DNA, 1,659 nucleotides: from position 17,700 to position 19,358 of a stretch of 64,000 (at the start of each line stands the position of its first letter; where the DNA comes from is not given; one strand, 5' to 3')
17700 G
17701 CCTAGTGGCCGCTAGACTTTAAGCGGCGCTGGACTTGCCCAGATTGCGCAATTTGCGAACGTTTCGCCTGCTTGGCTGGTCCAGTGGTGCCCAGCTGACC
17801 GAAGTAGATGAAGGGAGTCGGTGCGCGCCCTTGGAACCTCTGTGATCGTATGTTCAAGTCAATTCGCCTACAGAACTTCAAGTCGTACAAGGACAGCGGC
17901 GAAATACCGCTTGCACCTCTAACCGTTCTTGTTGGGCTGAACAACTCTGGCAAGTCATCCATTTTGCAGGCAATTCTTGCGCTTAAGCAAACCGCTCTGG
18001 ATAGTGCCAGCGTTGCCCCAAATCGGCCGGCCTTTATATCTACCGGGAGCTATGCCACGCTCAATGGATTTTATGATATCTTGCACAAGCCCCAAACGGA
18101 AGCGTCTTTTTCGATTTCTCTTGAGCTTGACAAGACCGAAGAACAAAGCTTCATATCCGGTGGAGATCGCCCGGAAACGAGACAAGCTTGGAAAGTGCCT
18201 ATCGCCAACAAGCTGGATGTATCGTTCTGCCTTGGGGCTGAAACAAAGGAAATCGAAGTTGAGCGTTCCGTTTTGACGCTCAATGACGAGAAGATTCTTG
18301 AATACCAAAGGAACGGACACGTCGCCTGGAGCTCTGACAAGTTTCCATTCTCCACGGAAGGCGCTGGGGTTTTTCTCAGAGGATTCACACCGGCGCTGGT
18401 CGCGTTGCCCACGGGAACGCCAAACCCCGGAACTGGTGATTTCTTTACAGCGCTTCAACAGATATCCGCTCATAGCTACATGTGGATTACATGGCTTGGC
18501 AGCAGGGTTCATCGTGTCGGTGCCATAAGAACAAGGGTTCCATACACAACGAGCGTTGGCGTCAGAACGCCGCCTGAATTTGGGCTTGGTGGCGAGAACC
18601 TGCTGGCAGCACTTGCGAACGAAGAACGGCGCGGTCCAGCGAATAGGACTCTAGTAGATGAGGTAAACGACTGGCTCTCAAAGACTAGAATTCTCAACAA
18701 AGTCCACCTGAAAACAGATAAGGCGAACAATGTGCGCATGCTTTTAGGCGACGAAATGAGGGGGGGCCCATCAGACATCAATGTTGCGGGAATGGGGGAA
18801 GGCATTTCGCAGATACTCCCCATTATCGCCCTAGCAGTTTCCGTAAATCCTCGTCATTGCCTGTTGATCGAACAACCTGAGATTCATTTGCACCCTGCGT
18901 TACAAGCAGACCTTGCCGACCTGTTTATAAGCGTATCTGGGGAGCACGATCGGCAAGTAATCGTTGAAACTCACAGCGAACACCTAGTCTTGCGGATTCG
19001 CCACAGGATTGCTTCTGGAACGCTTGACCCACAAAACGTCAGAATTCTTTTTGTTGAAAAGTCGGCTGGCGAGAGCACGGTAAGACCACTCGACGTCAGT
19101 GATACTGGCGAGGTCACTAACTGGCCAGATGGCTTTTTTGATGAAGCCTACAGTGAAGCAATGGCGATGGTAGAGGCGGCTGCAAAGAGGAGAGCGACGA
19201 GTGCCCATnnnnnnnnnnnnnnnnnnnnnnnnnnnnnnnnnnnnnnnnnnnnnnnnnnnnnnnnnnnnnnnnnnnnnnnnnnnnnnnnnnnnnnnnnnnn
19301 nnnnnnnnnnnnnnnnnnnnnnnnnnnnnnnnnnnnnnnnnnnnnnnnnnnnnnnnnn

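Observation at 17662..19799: Low-GC two-gene cassette (ABC/OLD-type ATPase + PIN-like nuclease) wedged between uppS and cdsA: candidate unclassified defence/abortive-infection module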

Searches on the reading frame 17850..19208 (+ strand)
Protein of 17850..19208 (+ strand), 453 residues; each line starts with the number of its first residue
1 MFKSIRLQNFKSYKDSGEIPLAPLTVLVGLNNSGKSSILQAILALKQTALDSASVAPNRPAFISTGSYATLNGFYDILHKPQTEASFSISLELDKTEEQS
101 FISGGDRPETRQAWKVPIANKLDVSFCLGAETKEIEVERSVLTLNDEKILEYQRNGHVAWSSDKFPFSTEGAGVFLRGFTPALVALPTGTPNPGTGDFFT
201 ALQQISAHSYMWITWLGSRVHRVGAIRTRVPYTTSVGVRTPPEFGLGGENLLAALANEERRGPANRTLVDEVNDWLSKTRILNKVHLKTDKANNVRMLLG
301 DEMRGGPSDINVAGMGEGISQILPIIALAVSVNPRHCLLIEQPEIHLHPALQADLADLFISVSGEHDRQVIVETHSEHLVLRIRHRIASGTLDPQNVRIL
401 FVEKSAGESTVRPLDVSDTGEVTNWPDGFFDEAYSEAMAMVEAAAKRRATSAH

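Call 3: search_protein_families(library=pfam, proteins=[window:17850-19208:+], max_evalue=1)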
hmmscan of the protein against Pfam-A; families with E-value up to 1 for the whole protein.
window:17850-19208:+ (453 aa): 10 families
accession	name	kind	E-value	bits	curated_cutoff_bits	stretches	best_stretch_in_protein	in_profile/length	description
PF13175.12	AAA_15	-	3.9e-34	119.3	32.1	2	290-380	283-374/374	AAA ATPase domain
PF13304.12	AAA_21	-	2.7e-22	80.7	27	2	309-380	232-303/304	AAA domain, putative AbiEii toxin, Type IV TA system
PF12476.13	DUF3696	-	9.5e-11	42.2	22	1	392-437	1-49/52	Protein of unknown function (DUF3696)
PF02463.25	SMC_N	-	3.5e-08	33.6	40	1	2-43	2-48/220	RecF/RecN/SMC N terminal domain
PF13476.12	AAA_23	-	6.1e-08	34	27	1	4-44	1-41/201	AAA domain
PF13555.12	AAA_29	-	0.00095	19.3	27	1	3-45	2-45/61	P-loop containing region of AAA domain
PF11398.14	DUF2813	-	0.014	15.2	21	0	20-43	20-43/372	Protein of unknown function (DUF2813)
PF01926.29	MMR_HSR1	-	0.078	13.5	21.9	1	26-45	3-22/113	50S ribosome-binding GTPase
PF13514.12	AAA_27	-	0.083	12.9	22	1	22-45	26-49/206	AAA domain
PF00005.33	ABC_tran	-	0.084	13.9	25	1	19-49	8-38/137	ABC transporter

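Call 4: search_protein_families(library=padloc, proteins=[window:17850-19208:+], max_evalue=1)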
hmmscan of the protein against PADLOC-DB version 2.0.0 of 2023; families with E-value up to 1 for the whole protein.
window:17850-19208:+ (453 aa): 143 families (the best 25 are shown)
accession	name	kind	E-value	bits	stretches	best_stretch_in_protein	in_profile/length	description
PDLC03878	NsnB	-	4.1e-67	225.4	1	1-440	1-342/345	-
PDLC04707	PDC-M55A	-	1.4e-64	216.6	1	3-449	4-418/421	-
PDLC04148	HEC-03B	-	8.2e-53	178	2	251-450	251-454/458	-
PDLC02979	AriA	-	5.2e-36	123.2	2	293-380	285-373/373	-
PDLC02980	AriA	-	9.2e-23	79.7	2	309-380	232-303/304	-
PDLC04177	HEC-01A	-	1.8e-21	74.6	2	250-386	219-346/393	-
PDLC04393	PDC-M07A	-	7.8e-19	66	2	1-51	1-50/435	-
PDLC02358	Old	-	3.8e-18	63.6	2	3-55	5-57/578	Old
PDLC04178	HEC-01A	-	4.8e-18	63.4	2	3-54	10-60/399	-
PDLC04135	mad3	-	2.8e-17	61.3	2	2-101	2-91/374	mads_3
PDLC04391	PDC-M07A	-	4.7e-17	60.1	2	1-50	1-49/412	-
PDLC04182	HEC-01A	-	9e-16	55.8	2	285-381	256-352/406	-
PDLC02335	AbiLi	-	1.5e-15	55.1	1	1-416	49-264/326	AbiLi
PDLC04392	PDC-M07A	-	1.7e-15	55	2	1-49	1-48/432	-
PDLC00069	GajA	-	4.7e-15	53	2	337-379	337-380/687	AAA ATPase domain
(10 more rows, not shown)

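Call 5: search_protein_families(library=ncbifam, proteins=[window:17850-19208:+], max_evalue=1)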
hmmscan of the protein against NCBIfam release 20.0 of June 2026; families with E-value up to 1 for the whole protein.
window:17850-19208:+ (453 aa): 32 families (the best 25 are shown)
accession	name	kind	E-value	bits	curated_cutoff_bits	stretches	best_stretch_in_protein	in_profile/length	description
NF047739.1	antiphage_MADS3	equivalog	9.1e-12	44.8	420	2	1-151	1-143/427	methylation-associated defense system AAA family ATPase MAD3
NF041760.1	PtuA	equivalog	4.1e-08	32.6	500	1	2-43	52-93/524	retron Ec78 anti-phage system effector ATPase PtuA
NF053563.1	Rkd4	equivalog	6.8e-07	27.8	860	1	3-42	4-43/747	arcadin-4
NF038234.1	retron_eff_Eco8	equivalog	7.7e-07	28.1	250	2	3-42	4-43/679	retron Eco8 family effector endonuclease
TIGR02169.1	SMC_prok_A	equivalog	2.8e-06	25.3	729.4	1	3-43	3-44/1165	chromosome segregation protein SMC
NF041035.1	Rad50_Halo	equivalog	5e-06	25.2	1000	1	2-43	3-44/883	DNA double-strand break repair ATPase Rad50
NF002572.0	PRK02224.1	equivalog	2.1e-05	23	1087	1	2-42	3-43/888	DNA double-strand break repair ATPase Rad50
TIGR00611.2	recf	equivalog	2.5e-05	23.6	172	1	3-46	2-45/339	DNA replication/repair protein RecF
NF002244.0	PRK01156.1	equivalog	8.9e-05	20.7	847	1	2-42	3-43/895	DNA double-strand break repair ATPase Rad50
TIGR04435.1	restrict_AAA_1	hypoth_equivalog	0.00029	19.7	300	1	10-98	25-108/568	restriction system-associated AAA family ATPase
NF040873.1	AztA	equivalog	0.00073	19.1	220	1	18-63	14-60/191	zinc ABC transporter ATP-binding protein AztA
TIGR03771.1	anch_rpt_ABC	equivalog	0.0015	18.3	268.8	0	325-387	123-183/223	anchored repeat-type ABC transporter ATP-binding subunit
NF003034.1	PRK03918.1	equivalog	0.0018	16.3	700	1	3-44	4-45/878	DNA double-strand break repair ATPase Rad50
TIGR02168.1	SMC_prok_B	equivalog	0.0026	15.6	567.35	1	2-42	2-43/1181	chromosome segregation protein SMC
NF008246.0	PRK11022.1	equivalog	0.015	14.4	541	1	315-387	154-224/326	dipeptide ABC transporter ATP-binding protein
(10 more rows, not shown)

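Call 12: find_homologous_proteins(query=window:17850-19208:+, max_evalue=1e-10)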
Query window:17850-19208:+ (453 aa): 1991 proteins with E <= 1e-10 among 8000 candidates; the best 120 are listed.
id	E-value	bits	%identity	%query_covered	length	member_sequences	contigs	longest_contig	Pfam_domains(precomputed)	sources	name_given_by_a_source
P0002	0.0e+0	1016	100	100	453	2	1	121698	PF12476.14,PF13175.13,PF13476.13,PF02463.26,PF13304.13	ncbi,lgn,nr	ncbi:MAG TPA: DUF3696 domain-containing protein [Pirellulales bacterium]|nr:DUF3696 domain-containin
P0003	7.0e-129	449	53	99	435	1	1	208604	PF12476.14,PF13175.13,PF13476.13,PF02463.26,PF13304.13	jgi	jgi:predicted ATPase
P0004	5.6e-123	429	50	99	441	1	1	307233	PF12476.14,PF13175.13,PF13476.13,PF02463.26,PF13304.13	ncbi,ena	-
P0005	1.7e-122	428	51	99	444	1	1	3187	PF12476.14,PF13175.13,PF13476.13,PF02463.26,PF13304.13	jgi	jgi:predicted ATPase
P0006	4.6e-122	426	50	98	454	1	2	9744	PF12476.14,PF13175.13,PF13304.13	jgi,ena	jgi:predicted ATPase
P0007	2.7e-119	417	48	99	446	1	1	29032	PF12476.14,PF13175.13,PF13476.13,PF02463.26,PF13304.13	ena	-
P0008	5.8e-119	416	48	99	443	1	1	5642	PF12476.14,PF13175.13,PF13476.13,PF02463.26,PF13304.13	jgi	jgi:energy-coupling factor transporter ATP-binding protein EcfA2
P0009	2.7e-118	414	48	99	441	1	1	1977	PF12476.14,PF13175.13,PF13476.13,PF02463.26,PF13304.13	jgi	jgi:predicted ATPase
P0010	3.4e-118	414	51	90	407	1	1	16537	PF13175.13,PF13476.13,PF02463.26,PF13304.13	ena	-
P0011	1.4e-117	411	47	99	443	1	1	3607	PF12476.14,PF13175.13,PF13476.13,PF02463.26,PF13304.13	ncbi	-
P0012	1.9e-117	411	48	96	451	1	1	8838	PF12476.14,PF13175.13,PF13476.13,PF13304.13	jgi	jgi:predicted ATPase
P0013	3.1e-109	384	48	99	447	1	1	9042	PF12476.14,PF13175.13,PF13476.13,PF13555.13,PF02463.26,PF13304.13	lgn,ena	-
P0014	1.1e-107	379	47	99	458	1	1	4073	PF12476.14,PF13175.13,PF13476.13,PF13555.13,PF02463.26,PF01580.25,PF13304.13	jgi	jgi:predicted ATPase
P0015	2.2e-107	378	43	99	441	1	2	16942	PF12476.14,PF13175.13,PF13476.13,PF02463.26,PF13304.13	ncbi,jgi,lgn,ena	jgi:predicted ATPase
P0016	4.6e-107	377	44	99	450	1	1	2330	PF12476.14,PF13175.13,PF13476.13,PF02463.26,PF13304.13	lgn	-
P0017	2.8e-106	374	47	98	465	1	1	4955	PF12476.14,PF11398.15,PF13175.13,PF13476.13,PF02463.26,PF13304.13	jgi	jgi:energy-coupling factor transporter ATP-binding protein EcfA2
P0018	3.0e-106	374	46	99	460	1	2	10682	PF12476.14,PF13175.13,PF13476.13,PF02463.26,PF13304.13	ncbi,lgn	-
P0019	1.7e-105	372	44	99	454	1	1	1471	PF12476.14,PF13175.13,PF13476.13,PF02463.26,PF13304.13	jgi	jgi:energy-coupling factor transporter ATP-binding protein EcfA2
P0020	4.6e-105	370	45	100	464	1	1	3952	PF12476.14,PF13175.13,PF13476.13,PF02463.26,PF13304.13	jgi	jgi:predicted ATPase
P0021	5.3e-105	370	44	99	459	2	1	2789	PF12476.14,PF13175.13,PF13476.13,PF13555.13,PF02463.26,PF13304.13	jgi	jgi:energy-coupling factor transporter ATP-binding protein EcfA2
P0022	6.8e-104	366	46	99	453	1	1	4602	PF12476.14,PF13175.13,PF13476.13,PF02463.26,PF13304.13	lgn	-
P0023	9.1e-103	363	45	99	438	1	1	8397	PF12476.14,PF13175.13,PF13476.13,PF13555.13,PF02463.26,PF13304.13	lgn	-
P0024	9.3e-103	363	46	99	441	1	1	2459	PF12476.14,PF13175.13,PF13476.13,PF13304.13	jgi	jgi:predicted ATPase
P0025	5.0e-102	360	44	99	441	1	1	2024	PF12476.14,PF13175.13,PF13476.13,PF13304.13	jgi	jgi:energy-coupling factor transporter ATP-binding protein EcfA2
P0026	1.0e-101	359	44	99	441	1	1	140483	PF12476.14,PF13175.13,PF13476.13,PF13304.13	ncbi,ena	-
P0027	7.9e-101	356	45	99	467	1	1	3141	PF12476.14,PF13175.13,PF13476.13,PF02463.26,PF13304.13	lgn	-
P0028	8.9e-99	350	45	97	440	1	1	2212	PF12476.14,PF13175.13,PF13476.13,PF13304.13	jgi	jgi:predicted ATPase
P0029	2.1e-98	348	44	99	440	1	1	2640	PF12476.14,PF13175.13,PF13476.13,PF02463.26,PF13304.13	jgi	jgi:predicted ATPase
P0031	2.1e-97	345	44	99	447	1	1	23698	PF12476.14,PF13175.13,PF13476.13,PF13555.13,PF02463.26,PF13304.13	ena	-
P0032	1.9e-96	342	43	99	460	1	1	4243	PF12476.14,PF13175.13,PF13476.13,PF02463.26,PF13304.13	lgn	-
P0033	2.8e-96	341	45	99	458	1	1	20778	PF12476.14,PF13175.13,PF13476.13,PF13555.13,PF02463.26,PF13304.13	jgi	jgi:AAA15 family ATPase/GTPase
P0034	1.2e-95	339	43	99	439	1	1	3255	PF12476.14,PF13175.13,PF13476.13,PF02463.26,PF13304.13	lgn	-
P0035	3.3e-93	331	52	74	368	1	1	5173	PF12476.14,PF13175.13,PF13304.13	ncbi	-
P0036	1.3e-92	329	43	96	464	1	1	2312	PF12476.14,PF13175.13,PF13476.13,PF02463.26,PF13304.13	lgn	-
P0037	4.3e-89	318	43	98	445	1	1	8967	PF12476.14,PF13175.13,PF13476.13,PF02463.26,PF13304.13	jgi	jgi:predicted ATPase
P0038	8.6e-89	317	41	99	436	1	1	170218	PF12476.14,PF13175.13,PF13476.13,PF02463.26,PF13304.13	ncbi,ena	-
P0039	1.5e-88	316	41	100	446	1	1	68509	PF12476.14,PF13175.13,PF13476.13,PF02463.26,PF13304.13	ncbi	-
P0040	4.0e-88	314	42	98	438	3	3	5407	PF12476.14,PF13175.13,PF13476.13,PF02463.26,PF13304.13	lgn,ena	-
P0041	2.9e-87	312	41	100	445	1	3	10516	PF12476.14,PF13175.13,PF13476.13,PF02463.26,PF13304.13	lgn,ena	-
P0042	3.4e-87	311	40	96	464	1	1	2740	PF12476.14,PF13175.13,PF13476.13,PF02463.26,PF13304.13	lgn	-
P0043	5.0e-86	308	43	99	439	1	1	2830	PF12476.14,PF13175.13,PF02463.26,PF13304.13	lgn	-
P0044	7.1e-86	307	41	99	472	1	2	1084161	PF12476.14,PF13175.13,PF13476.13,PF02463.26,PF13304.13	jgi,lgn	jgi:predicted ATPase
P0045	9.0e-86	307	40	100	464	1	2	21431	PF12476.14,PF13175.13,PF13476.13,PF02463.26,PF13304.13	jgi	jgi:predicted ATPase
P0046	2.6e-85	305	42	98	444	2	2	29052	PF12476.14,PF13175.13,PF13476.13,PF02463.26,PF13304.13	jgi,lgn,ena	jgi:predicted ATPase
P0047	3.2e-85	305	43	98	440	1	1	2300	PF12476.14,PF13175.13,PF13476.13,PF13555.13,PF02463.26,PF13304.13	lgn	-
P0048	7.6e-85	304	40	99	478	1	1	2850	PF12476.14,PF13175.13,PF13476.13,PF02463.26,PF13304.13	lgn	-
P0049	1.2e-84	303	42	98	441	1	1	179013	PF12476.14,PF13175.13,PF13476.13,PF02463.26,PF13304.13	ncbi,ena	-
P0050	1.9e-84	302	43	93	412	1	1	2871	PF12476.14,PF13175.13,PF13304.13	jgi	jgi:predicted ATPase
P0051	2.3e-84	302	41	98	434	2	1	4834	PF12476.14,PF13175.13,PF13476.13,PF02463.26,PF13304.13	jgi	jgi:predicted ATPase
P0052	2.8e-84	302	40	99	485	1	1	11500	PF12476.14,PF13175.13,PF13304.13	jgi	jgi:predicted ATPase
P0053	4.2e-84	301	41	99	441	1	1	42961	PF12476.14,PF13175.13,PF13476.13,PF13555.13,PF02463.26,PF13304.13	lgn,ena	-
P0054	6.1e-84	301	39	99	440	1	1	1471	PF12476.14,PF13175.13,PF13476.13,PF02463.26,PF13304.13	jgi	jgi:predicted ATPase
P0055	1.9e-83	299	39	99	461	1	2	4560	PF12476.14,PF13175.13,PF13476.13,PF02463.26,PF13304.13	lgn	-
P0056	1.9e-83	299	41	98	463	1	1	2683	PF12476.14,PF13175.13,PF13304.13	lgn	-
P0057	1.9e-82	296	42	99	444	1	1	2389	PF12476.14,PF13175.13,PF02463.26,PF13304.13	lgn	-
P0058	1.9e-82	296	40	98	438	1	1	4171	PF12476.14,PF13175.13,PF13476.13,PF02463.26,PF13304.13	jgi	jgi:energy-coupling factor transporter ATP-binding protein EcfA2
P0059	3.8e-81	291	40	98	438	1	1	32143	PF12476.14,PF13175.13,PF13476.13,PF02463.26,PF13304.13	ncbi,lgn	-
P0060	6.0e-81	291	40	100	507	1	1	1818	PF12476.14,PF13175.13,PF13476.13,PF02463.26,PF13304.13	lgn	-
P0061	1.0e-80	290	38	99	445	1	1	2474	PF12476.14,PF13175.13,PF13476.13,PF02463.26,PF13304.13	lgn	-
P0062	1.5e-80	289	38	99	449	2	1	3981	PF12476.14,PF13175.13,PF13476.13,PF02463.26,PF13304.13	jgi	-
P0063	4.7e-80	288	41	99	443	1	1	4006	PF12476.14,PF13175.13,PF13476.13,PF02463.26,PF13304.13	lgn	-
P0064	5.7e-80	288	42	98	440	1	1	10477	PF12476.14,PF13175.13,PF13476.13,PF02463.26,PF13304.13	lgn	-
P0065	2.2e-79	286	41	98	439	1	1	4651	PF12476.14,PF13175.13,PF02463.26,PF13304.13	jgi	jgi:predicted ATPase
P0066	3.8e-79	285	37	98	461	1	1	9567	PF12476.14,PF13175.13,PF13476.13,PF13304.13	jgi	jgi:predicted ATPase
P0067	8.2e-79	284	38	99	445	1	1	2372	PF12476.14,PF13175.13,PF02463.26,PF13304.13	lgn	-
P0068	1.1e-78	283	37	99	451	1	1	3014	PF12476.14,PF13175.13,PF13476.13,PF02463.26,PF13304.13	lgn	-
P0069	1.9e-78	283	40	98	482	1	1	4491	PF12476.14,PF13175.13,PF13476.13,PF02463.26,PF13304.13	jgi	jgi:predicted ATPase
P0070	1.9e-77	279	40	99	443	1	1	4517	PF12476.14,PF13175.13,PF13476.13,PF13555.13,PF02463.26,PF13304.13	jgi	jgi:predicted ATPase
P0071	1.4e-76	276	38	96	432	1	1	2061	PF12476.14,PF13175.13,PF13304.13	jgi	jgi:predicted ATPase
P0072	1.7e-76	276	39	99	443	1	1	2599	PF12476.14,PF13175.13,PF13476.13,PF13555.13,PF02463.26,PF13304.13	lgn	-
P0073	7.2e-76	274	39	97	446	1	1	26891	PF12476.14,PF13175.13,PF13476.13,PF02463.26,PF13304.13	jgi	jgi:predicted ATPase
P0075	2.8e-75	272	41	98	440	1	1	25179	PF12476.14,PF13175.13,PF13304.13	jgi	jgi:predicted ATPase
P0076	6.5e-75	271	40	98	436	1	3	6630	PF12476.14,PF13175.13,PF13304.13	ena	-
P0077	5.7e-74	268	37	99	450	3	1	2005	PF12476.14,PF13175.13,PF13476.13,PF02463.26,PF13304.13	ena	-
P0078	1.3e-73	267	51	55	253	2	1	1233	PF12476.14,PF13175.13,PF13304.13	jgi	jgi:predicted ATPase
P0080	1.1e-72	264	38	98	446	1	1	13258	PF12476.14,PF13175.13,PF13476.13,PF13304.13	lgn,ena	-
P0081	3.9e-72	262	37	98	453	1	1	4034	PF12476.14,PF13514.13,PF13175.13,PF13476.13,PF13555.13,PF02463.26,PF13304.13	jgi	jgi:predicted ATPase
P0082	7.7e-72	261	37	98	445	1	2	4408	PF12476.14,PF13175.13,PF13476.13,PF02463.26,PF13304.13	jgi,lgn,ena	-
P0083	1.8e-71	260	36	98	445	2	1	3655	PF12476.14,PF13175.13,PF13476.13,PF02463.26,PF13304.13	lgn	-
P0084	1.6e-70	256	38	98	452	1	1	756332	PF12476.14,PF13175.13,PF13476.13,PF13555.13,PF02463.26,PF13304.13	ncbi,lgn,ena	-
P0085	8.0e-70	254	35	98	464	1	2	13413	PF12476.14,PF13175.13,PF13476.13,PF02463.26,PF13304.13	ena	-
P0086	2.0e-69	253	35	98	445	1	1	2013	PF12476.14,PF13175.13,PF13476.13,PF02463.26,PF13304.13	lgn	-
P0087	2.2e-69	253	38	98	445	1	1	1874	PF12476.14,PF13175.13,PF13476.13,PF02463.26,PF13304.13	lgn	-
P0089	1.5e-68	250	36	98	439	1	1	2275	PF12476.14,PF13175.13,PF13476.13,PF02463.26,PF13304.13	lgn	-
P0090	1.9e-68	250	35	98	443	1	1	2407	PF12476.14,PF13175.13,PF13476.13,PF13555.13,PF02463.26,PF13304.13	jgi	jgi:predicted ATPase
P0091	5.2e-68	248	36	99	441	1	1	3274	PF12476.14,PF13175.13,PF13476.13,PF02463.26,PF13304.13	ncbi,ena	-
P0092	1.6e-67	247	35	99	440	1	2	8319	PF12476.14,PF13175.13,PF13304.13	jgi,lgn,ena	jgi:hypothetical protein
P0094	2.2e-66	243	36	98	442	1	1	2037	PF12476.14,PF13175.13,PF13476.13,PF02463.26,PF13304.13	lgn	-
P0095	2.4e-66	243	35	98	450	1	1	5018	PF12476.14,PF13175.13,PF13476.13,PF02463.26,PF13304.13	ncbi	-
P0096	3.6e-66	242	36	99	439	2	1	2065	PF12476.14,PF13175.13,PF13304.13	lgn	-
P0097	6.0e-66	241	34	98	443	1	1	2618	PF12476.14,PF13175.13,PF13476.13,PF02463.26,PF13304.13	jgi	-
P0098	8.3e-66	241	37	98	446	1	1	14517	PF12476.14,PF13175.13,PF13476.13,PF02463.26,PF13304.13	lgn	-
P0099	9.0e-66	241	37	99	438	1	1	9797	PF12476.14,PF13175.13,PF13476.13,PF02463.26,PF13304.13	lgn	-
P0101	1.7e-65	240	36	99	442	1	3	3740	PF12476.14,PF13175.13,PF13476.13,PF02463.26,PF13304.13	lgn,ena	-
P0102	5.6e-65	238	33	99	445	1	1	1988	PF12476.14,PF13175.13,PF13476.13,PF02463.26,PF13304.13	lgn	-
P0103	1.4e-64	237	35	98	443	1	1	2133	PF12476.14,PF11398.15,PF13175.13,PF13476.13,PF02463.26,PF13304.13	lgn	-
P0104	1.7e-64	237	36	98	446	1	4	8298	PF12476.14,PF13175.13,PF13476.13,PF02463.26,PF13304.13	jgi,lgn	-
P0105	1.7e-64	237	36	98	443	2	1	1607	PF12476.14,PF13175.13,PF13304.13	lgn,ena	-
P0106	3.8e-64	235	35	98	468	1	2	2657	PF12476.14,PF13175.13,PF13476.13,PF02463.26,PF13304.13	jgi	jgi:predicted ATPase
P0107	5.6e-63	232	34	99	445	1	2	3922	PF12476.14,PF13175.13,PF13476.13,PF02463.26,PF13304.13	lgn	-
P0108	1.1e-62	231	36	99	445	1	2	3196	PF12476.14,PF11398.15,PF13175.13,PF13476.13,PF02463.26,PF13304.13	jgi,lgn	-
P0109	1.2e-62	230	34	98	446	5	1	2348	PF12476.14,PF13175.13,PF13476.13,PF02463.26,PF13304.13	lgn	-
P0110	1.3e-62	230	34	98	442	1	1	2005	PF12476.14,PF13175.13,PF13476.13,PF02463.26,PF13304.13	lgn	-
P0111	3.7e-62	229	34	98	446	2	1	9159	PF12476.14,PF13175.13,PF13476.13,PF02463.26,PF13304.13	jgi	jgi:hypothetical protein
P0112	4.0e-62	229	33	98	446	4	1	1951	PF12476.14,PF13175.13,PF13476.13,PF02463.26,PF13304.13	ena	-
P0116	4.8e-61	225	33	99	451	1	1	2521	PF12476.14,PF13175.13,PF13476.13,PF02463.26,PF13304.13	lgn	-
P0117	9.8e-60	221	44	72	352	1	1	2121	PF12476.14,PF13175.13,PF13304.13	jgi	jgi:hypothetical protein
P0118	2.3e-58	216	33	98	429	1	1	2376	PF12476.14,PF13175.13,PF13476.13,PF02463.26,PF13304.13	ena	-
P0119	6.5e-58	215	34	98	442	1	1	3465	PF12476.14,PF13175.13,PF13304.13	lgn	-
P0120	1.7e-57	214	34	84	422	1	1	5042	PF12476.14,PF13175.13,PF13304.13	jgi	jgi:hypothetical protein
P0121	1.8e-57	213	34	98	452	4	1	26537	PF12476.14,PF13175.13,PF13304.13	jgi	-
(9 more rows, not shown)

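Call 18: find_encoding_contigs(protein=P0003, flank=5000, max_places=2)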
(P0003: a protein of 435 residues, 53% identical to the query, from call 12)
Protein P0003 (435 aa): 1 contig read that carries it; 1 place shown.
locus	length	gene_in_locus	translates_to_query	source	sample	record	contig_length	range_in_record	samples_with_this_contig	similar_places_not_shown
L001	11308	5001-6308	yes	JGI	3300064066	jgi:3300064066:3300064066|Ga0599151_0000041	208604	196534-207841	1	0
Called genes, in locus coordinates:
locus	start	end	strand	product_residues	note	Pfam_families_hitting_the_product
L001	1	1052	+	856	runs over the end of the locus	PF08706:D5_N, PF19263:DUF5906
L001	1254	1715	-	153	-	-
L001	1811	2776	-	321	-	-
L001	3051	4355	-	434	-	PF00069:Pkinase, PF07714:PK_Tyr_Ser-Thr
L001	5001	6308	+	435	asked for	PF02463:SMC_N (weak), PF13175:AAA_15, PF13476:AAA_23 (weak), PF13175:AAA_15, PF13304:AAA_21, PF12476:DUF3696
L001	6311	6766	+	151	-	-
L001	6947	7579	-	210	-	-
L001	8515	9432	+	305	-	PF00215:OMPdecase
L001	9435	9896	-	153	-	PF00334:NDK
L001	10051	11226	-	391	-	PF13506:Glyco_transf_21, PF13641:Glyco_tranf_2_3, PF00535:Glycos_transf_2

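Call 19: find_encoding_contigs(protein=P0004, flank=5000, max_places=2)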
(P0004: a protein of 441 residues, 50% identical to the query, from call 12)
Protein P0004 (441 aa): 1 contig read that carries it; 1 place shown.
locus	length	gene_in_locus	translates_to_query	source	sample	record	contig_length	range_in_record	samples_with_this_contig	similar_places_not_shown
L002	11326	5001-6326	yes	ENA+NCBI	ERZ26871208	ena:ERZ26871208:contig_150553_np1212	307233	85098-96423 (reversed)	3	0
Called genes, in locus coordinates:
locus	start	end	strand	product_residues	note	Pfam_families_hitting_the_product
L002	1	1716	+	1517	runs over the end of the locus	PF13620:CarboxypepD_reg, PF17210:SdrD_B (weak)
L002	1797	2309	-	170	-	PF13302:Acetyltransf_3, PF00583:Acetyltransf_1 (weak)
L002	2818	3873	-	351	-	PF12679:ABC2_membrane_2 (weak), PF12698:ABC2_membrane_3, PF01061:ABC2_membrane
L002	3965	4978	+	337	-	PF00389:2-Hacid_dh, PF02826:2-Hacid_dh_C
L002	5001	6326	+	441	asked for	PF02463:SMC_N (weak), PF13175:AAA_15, PF13476:AAA_23, PF13304:AAA_21, PF13175:AAA_15, PF12476:DUF3696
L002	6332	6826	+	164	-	-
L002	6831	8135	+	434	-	PF02660:G3P_acyltransf, PF13664:DUF4149 (faint)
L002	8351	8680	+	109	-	-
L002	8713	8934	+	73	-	PF15731:MqsA_antitoxin (weak)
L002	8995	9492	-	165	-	-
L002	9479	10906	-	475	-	PF01656:CbiA, PF10609:ParA (faint), PF13614:AAA_31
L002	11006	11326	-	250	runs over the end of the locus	PF24788:AtPDCT1_2, PF14360:PAP2_C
